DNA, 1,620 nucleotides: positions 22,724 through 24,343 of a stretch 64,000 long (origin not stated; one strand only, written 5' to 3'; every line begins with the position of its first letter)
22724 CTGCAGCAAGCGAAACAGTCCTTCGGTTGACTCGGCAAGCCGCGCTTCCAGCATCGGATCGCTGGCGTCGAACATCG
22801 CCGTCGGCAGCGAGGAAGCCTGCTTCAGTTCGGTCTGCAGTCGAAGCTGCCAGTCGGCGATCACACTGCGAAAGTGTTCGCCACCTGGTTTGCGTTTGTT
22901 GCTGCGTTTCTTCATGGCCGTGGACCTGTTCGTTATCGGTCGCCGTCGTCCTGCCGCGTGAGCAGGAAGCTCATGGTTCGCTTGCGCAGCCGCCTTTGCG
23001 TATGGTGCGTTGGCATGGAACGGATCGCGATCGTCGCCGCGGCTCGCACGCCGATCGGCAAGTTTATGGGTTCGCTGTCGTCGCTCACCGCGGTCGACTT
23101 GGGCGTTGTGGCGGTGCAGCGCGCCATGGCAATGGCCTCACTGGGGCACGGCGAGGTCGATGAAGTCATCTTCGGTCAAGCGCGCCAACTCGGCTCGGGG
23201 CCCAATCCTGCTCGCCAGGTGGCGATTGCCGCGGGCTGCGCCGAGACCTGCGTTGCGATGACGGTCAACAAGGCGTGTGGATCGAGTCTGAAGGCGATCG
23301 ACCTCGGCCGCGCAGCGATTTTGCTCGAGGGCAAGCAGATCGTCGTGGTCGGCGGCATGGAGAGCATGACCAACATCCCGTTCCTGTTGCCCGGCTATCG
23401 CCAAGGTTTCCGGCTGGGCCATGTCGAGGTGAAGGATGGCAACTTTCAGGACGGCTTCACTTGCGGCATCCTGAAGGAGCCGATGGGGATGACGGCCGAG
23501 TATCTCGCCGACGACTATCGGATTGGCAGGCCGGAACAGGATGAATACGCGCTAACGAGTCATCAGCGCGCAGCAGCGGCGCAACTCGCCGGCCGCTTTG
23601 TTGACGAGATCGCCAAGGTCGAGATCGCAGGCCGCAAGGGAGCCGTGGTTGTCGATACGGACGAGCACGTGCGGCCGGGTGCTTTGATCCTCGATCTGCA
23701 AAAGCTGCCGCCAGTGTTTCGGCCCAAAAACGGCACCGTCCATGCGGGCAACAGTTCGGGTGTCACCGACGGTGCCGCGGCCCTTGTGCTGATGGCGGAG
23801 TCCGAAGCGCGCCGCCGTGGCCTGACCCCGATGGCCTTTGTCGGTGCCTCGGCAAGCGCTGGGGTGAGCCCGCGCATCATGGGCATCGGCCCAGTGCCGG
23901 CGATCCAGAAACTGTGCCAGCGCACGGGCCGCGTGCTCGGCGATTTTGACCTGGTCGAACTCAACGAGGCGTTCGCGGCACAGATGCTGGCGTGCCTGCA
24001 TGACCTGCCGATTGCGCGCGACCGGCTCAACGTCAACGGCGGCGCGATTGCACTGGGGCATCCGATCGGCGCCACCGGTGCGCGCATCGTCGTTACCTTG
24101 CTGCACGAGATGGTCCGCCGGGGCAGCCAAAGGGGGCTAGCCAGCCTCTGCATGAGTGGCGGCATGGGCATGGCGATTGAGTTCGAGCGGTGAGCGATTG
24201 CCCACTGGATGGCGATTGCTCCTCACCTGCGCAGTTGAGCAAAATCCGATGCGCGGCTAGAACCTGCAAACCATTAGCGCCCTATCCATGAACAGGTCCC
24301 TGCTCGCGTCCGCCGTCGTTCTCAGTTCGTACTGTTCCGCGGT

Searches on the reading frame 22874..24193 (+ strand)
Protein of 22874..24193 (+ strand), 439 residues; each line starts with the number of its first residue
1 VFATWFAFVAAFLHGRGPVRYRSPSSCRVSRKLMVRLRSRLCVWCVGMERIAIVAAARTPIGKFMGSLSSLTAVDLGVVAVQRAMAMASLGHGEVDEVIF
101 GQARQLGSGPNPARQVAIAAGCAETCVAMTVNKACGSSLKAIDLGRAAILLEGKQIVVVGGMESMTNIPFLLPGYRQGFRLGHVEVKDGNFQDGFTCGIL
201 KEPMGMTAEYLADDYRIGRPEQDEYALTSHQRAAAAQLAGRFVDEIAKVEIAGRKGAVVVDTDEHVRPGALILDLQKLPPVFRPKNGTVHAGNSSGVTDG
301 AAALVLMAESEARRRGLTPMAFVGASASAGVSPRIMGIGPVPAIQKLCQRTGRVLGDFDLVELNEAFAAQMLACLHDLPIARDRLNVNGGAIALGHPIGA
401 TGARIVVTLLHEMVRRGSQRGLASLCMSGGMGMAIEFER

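Call 17: search_protein_families(library=pfam, proteins=[window:22874-24193:+], max_evalue=0.001)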
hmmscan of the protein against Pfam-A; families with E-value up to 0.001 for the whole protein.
window:22874-24193:+ (439 aa): 2 families
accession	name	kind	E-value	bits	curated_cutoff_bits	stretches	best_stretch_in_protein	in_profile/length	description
PF00108.29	Thiolase_N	-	2.5e-79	266.8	26.4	1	51-310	1-260/260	Thiolase, N-terminal domain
PF02803.24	Thiolase_C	-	5.2e-44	149.3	27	1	318-438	2-122/123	Thiolase, C-terminal domain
